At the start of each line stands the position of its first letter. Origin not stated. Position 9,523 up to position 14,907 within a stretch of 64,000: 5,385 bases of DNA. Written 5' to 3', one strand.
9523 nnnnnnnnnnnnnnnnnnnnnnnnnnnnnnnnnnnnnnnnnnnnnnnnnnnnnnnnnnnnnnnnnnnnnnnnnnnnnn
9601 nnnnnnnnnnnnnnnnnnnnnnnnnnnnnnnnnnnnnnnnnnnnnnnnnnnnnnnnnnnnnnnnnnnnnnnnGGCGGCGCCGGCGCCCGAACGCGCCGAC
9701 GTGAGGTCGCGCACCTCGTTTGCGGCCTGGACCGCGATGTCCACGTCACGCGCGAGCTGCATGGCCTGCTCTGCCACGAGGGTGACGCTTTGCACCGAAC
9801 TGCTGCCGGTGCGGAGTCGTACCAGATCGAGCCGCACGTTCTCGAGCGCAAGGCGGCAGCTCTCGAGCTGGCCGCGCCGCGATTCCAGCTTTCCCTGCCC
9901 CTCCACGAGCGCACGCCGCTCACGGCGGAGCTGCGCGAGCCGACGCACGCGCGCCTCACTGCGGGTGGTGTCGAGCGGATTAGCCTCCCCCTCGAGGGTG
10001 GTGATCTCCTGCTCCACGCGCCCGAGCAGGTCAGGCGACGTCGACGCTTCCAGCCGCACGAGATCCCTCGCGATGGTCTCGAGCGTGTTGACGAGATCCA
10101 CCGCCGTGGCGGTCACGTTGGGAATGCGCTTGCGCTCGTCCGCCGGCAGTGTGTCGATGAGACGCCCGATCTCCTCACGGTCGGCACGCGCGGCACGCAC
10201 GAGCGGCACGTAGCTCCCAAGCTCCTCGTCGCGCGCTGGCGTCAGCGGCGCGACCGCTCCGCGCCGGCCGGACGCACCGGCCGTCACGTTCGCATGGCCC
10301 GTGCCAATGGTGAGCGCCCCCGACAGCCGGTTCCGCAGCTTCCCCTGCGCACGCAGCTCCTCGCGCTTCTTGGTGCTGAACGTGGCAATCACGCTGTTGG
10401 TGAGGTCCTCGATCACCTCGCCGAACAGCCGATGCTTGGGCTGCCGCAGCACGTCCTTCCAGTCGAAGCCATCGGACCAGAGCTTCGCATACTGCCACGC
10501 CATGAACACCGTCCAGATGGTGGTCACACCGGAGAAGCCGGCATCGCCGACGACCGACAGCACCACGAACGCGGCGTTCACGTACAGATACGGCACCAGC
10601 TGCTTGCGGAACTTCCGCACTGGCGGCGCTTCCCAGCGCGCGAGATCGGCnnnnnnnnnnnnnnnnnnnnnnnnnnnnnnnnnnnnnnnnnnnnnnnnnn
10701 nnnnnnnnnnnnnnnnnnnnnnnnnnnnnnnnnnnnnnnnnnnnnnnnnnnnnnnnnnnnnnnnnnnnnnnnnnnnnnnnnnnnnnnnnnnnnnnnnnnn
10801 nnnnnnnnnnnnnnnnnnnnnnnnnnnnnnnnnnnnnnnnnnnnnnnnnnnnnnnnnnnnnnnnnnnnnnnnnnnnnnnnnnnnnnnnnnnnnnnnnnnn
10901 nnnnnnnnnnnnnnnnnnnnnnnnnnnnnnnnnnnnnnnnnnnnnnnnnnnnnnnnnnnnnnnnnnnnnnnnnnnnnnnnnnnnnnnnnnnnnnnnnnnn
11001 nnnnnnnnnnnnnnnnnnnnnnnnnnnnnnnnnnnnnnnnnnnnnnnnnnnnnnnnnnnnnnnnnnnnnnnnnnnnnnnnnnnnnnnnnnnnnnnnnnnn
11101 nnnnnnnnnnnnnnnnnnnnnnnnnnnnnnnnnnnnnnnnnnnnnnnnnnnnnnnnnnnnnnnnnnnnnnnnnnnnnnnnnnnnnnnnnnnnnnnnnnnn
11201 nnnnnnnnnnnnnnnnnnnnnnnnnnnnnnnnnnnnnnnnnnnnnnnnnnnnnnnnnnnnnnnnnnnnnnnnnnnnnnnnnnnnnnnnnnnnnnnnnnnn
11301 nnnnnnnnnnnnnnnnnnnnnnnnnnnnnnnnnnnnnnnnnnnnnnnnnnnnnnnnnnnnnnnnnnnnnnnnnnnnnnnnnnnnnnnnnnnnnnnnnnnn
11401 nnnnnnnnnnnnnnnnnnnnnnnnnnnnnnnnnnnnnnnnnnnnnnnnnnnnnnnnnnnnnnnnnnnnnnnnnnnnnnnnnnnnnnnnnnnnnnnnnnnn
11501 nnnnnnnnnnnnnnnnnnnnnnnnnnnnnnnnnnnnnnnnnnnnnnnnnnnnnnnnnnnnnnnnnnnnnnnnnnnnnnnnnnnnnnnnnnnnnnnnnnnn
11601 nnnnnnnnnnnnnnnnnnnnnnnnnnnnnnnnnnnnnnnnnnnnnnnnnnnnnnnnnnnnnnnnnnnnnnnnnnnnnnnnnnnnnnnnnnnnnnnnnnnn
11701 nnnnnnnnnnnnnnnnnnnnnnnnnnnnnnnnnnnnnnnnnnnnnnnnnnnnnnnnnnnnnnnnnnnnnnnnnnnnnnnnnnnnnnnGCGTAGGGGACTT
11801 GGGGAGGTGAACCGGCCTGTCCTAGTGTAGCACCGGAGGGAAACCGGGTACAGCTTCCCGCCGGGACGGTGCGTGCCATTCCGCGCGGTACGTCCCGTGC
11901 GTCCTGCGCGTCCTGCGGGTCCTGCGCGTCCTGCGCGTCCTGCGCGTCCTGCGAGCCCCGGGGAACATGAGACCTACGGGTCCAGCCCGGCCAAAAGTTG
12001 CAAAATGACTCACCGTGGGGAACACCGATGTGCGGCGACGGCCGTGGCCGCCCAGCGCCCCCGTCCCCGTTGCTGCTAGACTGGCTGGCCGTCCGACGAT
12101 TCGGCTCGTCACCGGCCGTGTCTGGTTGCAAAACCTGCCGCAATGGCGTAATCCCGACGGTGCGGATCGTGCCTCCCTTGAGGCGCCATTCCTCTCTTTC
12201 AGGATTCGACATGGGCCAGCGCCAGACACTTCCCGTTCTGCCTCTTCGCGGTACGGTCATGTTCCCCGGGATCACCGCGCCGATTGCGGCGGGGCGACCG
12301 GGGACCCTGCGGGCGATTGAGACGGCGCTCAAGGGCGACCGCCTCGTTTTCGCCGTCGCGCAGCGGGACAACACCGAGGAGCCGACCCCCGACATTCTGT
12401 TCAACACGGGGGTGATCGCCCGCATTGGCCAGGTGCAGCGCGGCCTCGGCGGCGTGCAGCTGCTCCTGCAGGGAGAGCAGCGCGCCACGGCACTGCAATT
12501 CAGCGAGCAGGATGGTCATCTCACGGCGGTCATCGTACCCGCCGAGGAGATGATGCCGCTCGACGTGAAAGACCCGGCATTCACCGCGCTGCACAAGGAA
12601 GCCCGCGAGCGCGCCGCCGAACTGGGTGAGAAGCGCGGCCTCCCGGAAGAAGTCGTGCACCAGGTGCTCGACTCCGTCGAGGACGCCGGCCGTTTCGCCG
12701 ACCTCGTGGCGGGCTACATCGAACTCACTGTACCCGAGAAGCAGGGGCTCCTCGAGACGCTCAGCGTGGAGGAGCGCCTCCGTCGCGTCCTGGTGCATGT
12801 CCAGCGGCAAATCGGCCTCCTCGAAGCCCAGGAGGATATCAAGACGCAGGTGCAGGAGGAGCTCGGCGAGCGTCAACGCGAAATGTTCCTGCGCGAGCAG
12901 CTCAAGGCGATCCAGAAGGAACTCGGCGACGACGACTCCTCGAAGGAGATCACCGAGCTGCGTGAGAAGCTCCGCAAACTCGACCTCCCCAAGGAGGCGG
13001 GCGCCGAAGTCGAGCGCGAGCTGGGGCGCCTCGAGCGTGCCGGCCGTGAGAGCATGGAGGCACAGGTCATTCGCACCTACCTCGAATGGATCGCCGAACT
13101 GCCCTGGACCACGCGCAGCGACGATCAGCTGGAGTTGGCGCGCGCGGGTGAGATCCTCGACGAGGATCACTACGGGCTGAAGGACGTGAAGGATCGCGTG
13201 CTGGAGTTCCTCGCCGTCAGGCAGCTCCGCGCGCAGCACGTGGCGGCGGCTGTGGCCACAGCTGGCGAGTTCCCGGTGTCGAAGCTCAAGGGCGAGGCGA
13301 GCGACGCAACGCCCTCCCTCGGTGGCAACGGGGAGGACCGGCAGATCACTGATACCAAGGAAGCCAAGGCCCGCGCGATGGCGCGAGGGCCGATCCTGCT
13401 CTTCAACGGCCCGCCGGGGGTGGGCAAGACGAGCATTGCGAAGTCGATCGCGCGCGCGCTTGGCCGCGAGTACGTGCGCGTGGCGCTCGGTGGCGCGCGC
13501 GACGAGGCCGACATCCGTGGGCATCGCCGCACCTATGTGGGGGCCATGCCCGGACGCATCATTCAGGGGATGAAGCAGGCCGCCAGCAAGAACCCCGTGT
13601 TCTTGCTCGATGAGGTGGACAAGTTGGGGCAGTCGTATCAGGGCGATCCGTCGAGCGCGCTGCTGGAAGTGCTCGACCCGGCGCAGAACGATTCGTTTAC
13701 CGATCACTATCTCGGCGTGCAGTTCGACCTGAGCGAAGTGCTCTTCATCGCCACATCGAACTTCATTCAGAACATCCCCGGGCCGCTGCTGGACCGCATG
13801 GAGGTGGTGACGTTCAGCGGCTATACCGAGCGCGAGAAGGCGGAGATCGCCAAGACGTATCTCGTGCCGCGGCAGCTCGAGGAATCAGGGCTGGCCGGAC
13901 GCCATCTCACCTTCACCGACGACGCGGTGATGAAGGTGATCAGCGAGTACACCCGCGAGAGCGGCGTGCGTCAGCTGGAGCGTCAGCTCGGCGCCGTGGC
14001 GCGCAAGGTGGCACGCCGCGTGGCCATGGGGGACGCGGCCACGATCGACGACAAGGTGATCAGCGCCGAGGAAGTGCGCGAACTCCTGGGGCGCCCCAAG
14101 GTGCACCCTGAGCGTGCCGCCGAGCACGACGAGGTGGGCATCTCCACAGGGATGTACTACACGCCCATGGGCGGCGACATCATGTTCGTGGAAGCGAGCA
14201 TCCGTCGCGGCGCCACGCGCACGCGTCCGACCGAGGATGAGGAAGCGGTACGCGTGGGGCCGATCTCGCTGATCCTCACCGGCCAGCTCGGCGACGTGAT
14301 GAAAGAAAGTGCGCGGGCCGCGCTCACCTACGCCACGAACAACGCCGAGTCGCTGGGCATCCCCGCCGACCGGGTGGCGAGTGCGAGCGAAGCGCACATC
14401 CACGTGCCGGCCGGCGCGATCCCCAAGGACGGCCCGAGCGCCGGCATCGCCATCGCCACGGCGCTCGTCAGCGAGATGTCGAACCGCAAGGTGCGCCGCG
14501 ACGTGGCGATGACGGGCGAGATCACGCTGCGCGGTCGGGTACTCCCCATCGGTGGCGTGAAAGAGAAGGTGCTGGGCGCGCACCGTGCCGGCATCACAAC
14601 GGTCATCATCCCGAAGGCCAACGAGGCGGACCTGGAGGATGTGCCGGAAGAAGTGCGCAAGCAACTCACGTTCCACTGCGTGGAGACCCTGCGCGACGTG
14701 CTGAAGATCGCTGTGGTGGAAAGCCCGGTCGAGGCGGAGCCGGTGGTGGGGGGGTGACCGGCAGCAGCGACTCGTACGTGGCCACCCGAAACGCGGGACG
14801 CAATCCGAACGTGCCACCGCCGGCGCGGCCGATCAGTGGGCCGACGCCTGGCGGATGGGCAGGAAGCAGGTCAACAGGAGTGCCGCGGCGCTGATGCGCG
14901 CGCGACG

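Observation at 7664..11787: Tandem membrane kinases with no external sensor and a shared long cytoplasmic coiled coil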

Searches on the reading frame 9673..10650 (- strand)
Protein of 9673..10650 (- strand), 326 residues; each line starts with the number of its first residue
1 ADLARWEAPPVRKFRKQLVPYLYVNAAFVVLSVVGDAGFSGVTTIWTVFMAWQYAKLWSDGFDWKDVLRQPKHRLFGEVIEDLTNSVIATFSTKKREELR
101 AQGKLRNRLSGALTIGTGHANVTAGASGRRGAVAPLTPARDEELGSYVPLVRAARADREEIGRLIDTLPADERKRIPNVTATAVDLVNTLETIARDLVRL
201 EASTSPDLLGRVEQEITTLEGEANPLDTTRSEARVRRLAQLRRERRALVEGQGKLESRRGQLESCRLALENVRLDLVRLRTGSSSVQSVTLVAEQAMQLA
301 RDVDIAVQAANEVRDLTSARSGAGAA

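Call 20: predict_structure(alignment_id=A1)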
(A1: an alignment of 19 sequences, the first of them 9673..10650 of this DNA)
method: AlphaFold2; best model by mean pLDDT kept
length: 326 residues; sequences in the alignment: 19
mean_pLDDT: 71.7   pTM: 0.50
mean pLDDT of the five models: 71.7, 68.9, 65.7, 63.3, 61.6
residues with pLDDT >= 90: 97; 70-90: 92; 50-70: 72; < 50: 65
segments of 3 or more residues with pLDDT < 50: 69-92, 103-135, 324-326
pLDDT, mean of each block of 10 residues (from residue 1): 60 71 62 53 65 73 60 41 45 52 44 32 30 50 88 94 92 88 92 92 88 92 73 89 92 91 93 92 86 86 80 65 47
secondary structure, 60 per line:
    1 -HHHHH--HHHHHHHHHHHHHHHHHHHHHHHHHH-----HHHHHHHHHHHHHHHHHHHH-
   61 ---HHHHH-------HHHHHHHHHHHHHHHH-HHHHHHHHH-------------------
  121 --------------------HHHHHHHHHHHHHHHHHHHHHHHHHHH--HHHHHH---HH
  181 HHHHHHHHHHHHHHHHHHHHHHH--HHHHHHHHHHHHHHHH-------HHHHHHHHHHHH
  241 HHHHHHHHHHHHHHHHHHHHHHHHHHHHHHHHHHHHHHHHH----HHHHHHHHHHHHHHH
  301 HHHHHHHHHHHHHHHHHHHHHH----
elements in order: H2-6 H9-34 H40-59 H64-68 H76-91 H93-101 H141-167 H170-175 H179-203 H206-221 H229-281 H286-322

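Call 22: fold_search(model_id=the predicted structure, library=pdb)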
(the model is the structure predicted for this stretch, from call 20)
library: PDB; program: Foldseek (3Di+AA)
matches with E <= 10: 702; with E <= 0.001: 0
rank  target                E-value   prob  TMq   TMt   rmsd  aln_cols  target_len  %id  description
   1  5vjs                  4.0e-02  0.99  0.28  0.43  11.7       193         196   15  De Novo Photosynthetic Reaction Center Protein Equipped with Heme B, a synthetic Zn porphyrin, and Zn(II) cations (released 2018-04-25)
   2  3plt_C                4.2e-02  0.97  0.25  0.35  12.1       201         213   13  Crystal structure of Lsp1 from Saccharomyces cerevisiae (released 2011-06-22)
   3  5vju                  4.4e-02  0.99  0.28  0.42  10.0       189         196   15  De Novo Photosynthetic Reaction Center Protein Variant Equipped with His-Tyr H-bond, Heme B, and Cd(II) ions (released 2018-04-25)
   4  4nqi_C                5.6e-02  0.82  0.19  0.25  24.7       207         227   14  Structure of the N-terminal I-BAR domain (1-259) of D.Discoideum IBARa (released 2014-02-05)
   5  3plt_A                6.9e-02  0.92  0.24  0.33  10.8       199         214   16  Crystal structure of Lsp1 from Saccharomyces cerevisiae (released 2011-06-22)
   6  8qb8_A                8.9e-02  0.72  0.21  0.25  18.8       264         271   12  Lsp1 in native eisosome lattice bound to plasma membrane microdomain (released 2024-07-24)
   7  3plt_B                9.3e-02  0.92  0.24  0.35  12.1       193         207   13  Crystal structure of Lsp1 from Saccharomyces cerevisiae (released 2011-06-22)
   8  4nqi_D                1.0e-01  0.66  0.18  0.24  25.4       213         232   13  Structure of the N-terminal I-BAR domain (1-259) of D.Discoideum IBARa (released 2014-02-05)
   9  8qb9_A                1.1e-01  0.69  0.23  0.28  20.5       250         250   13  Helical reconstruction of yeast eisosome protein Pil1 bound to membrane composed of lipid mixture -PIP2/+sterol (DOPC, (released 2024-07-24)
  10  2fic_B                1.1e-01  0.23  0.12  0.17  20.3       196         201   16  The crystal structure of the BAR domain from human Bin1/Amphiphysin II and its implications for molecular recognition (released 2006-11-14)
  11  8ceg_B                1.3e-01  0.44  0.16  0.22  15.9       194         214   17  BAR domain protein FAM92A1 essential for mitochondrial membrane remodeling (released 2024-02-21)
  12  8d9o                  1.4e-01  0.63  0.18  0.26  12.6       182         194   12  De Novo Photosynthetic Reaction Center Protein in Apo-State (released 2022-09-28)
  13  3na7                  1.9e-01  0.60  0.20  0.25  17.9       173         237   17  2.2 Angstrom Structure of the HP0958 Protein from Helicobacter pylori CCUG 17874 (released 2010-09-22)
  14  4nqi_B                1.9e-01  0.57  0.18  0.25  22.7       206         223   11  Structure of the N-terminal I-BAR domain (1-259) of D.Discoideum IBARa (released 2014-02-05)
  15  6h2d_S                2.2e-01  0.63  0.17  0.24  15.1       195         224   14  Structure of the soluble AhlC of the tripartite alpha-pore forming toxin, AHL, from Aeromonas hydrophila. (released 2019-07-10)
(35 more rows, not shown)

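Call 56: search_protein_families(library=pfam, alignment_id=A1, max_evalue=1)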
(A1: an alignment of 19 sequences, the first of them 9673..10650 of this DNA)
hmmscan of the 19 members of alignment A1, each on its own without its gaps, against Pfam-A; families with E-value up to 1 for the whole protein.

A. member 1, window:9673-10650:- (326 aa): 1 family
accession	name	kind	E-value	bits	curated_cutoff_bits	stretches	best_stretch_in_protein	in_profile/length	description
PF13239.11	2TM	-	0.0038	17.7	24.8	1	12-59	11-60/79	2TM domain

B. families by the number of members that match (of 19 scanned): 15 families
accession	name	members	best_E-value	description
PF00069.31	Pkinase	17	4.9e-51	Protein kinase domain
PF07714.23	PK_Tyr_Ser-Thr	17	6e-32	Protein tyrosine and serine/threonine kinase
PF01636.29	APH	17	6.8e-06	Phosphotransferase enzyme family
PF13239.11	2TM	17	0.00045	2TM domain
PF06293.20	Kdo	16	0.0018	Lipopolysaccharide kinase (Kdo/WaaP) family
PF17667.7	Pkinase_fungal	11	0.039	Fungal protein kinase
PF14531.12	Kinase-like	7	0.012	Kinase-like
PF22702.2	Cas9_RuvC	4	0.14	Cas9 RuvC domain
PF19974.5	TCAD9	3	0.0046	Ternary complex associated domain 9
PF10473.14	CENP-F_leu_zip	2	0.076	Leucine-rich repeats of kinetochore protein Cenp-F/LEK1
PF22944.1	DGKD_4H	1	0.037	Diacylglycerol kinase delta, helical domain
PF24531.2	ANC1_spectrin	1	0.29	Nuclear anchorage protein 1, spectrin repeat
PF21097.3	SR_plectin_7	1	0.37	Spectrin repeat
PF10482.14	CtIP_N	1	0.38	Tumour-suppressor protein CtIP N-terminal domain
PF19801.4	DUF6284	1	0.71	Family of unknown function (DUF6284)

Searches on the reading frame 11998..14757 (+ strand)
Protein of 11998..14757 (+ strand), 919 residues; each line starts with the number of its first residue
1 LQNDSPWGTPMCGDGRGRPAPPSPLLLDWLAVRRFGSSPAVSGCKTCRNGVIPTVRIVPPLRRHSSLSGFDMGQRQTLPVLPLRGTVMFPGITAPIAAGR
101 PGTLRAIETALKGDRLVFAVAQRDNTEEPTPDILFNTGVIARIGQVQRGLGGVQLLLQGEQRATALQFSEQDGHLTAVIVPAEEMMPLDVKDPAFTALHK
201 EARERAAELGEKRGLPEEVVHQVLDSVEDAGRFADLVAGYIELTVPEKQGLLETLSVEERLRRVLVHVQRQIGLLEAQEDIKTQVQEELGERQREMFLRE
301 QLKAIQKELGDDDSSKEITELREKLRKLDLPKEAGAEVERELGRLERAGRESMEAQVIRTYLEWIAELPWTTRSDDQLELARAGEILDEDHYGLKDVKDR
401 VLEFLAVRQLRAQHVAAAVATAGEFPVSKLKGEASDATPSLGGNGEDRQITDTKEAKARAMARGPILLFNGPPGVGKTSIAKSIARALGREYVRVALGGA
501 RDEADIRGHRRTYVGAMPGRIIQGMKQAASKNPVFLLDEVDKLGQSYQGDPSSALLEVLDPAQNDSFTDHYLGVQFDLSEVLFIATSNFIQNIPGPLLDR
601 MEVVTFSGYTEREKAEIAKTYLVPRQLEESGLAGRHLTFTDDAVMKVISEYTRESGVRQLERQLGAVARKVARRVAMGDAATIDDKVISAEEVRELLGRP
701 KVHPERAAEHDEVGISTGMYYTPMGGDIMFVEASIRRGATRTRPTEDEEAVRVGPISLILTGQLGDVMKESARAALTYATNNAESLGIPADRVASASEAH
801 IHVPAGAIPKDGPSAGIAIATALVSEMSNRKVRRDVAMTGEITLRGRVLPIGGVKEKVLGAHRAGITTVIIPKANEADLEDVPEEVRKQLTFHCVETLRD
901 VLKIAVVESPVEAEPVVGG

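Call 9: search_protein_families(library=pfam, proteins=[window:11998-14757:+], max_evalue=0.01)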
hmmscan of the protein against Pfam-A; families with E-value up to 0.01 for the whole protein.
window:11998-14757:+ (919 aa): 15 families
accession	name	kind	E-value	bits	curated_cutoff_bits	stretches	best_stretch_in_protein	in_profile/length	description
PF05362.19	Lon_C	-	6.9e-79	264.6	21.1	1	688-907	2-204/205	Lon protease (S16) C-terminal proteolytic domain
PF02190.22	LON_substr_bdg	-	7.5e-39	134.2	28.7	1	77-270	1-200/200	ATP-dependent protease La (LON) substrate-binding domain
PF00004.35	AAA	-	3.9e-25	89.2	21.2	1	467-607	1-129/131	ATPase family associated with various cellular activities (AAA)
PF22667.2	Lon_lid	-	3.4e-20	71.9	27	1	628-679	1-52/57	Lon protease AAA+ ATPase lid domain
PF07728.20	AAA_5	-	1.8e-08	34.9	22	1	467-550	2-85/139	AAA domain (dynein-related subfamily)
PF13541.12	ChlI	-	2.2e-08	34.4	27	1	802-875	48-121/121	Subunit ChlI of Mg-chelatase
PF07724.20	AAA_2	-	2.5e-06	28.1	27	1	467-591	6-127/166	AAA domain (Cdc48 subfamily)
PF13191.12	AAA_16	-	3.9e-05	24.7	32.6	1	449-508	8-64/167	AAA ATPase domain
PF13401.12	AAA_22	-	0.0002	22.1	27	1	465-557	6-102/130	AAA domain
PF07726.17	AAA_3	-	0.0013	19.1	27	1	467-563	2-90/131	ATPase family associated with various cellular activities (AAA)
PF05496.18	RuvB_N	-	0.0013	19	27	1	455-491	25-60/159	Holliday junction DNA helicase RuvB P-loop domain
PF20720.3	nSTAND3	-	0.0037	17.4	27.2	0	465-491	18-44/155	Novel STAND NTPase 3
PF13671.12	AAA_33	-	0.0063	17.3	27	0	467-497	2-30/143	AAA domain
PF01078.27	Mg_chelatase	-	0.008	16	20.3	0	454-488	12-46/207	Magnesium chelatase, subunit ChlI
PF13238.12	AAA_18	-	0.0089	16.9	29.4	0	468-496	2-32/128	AAA domain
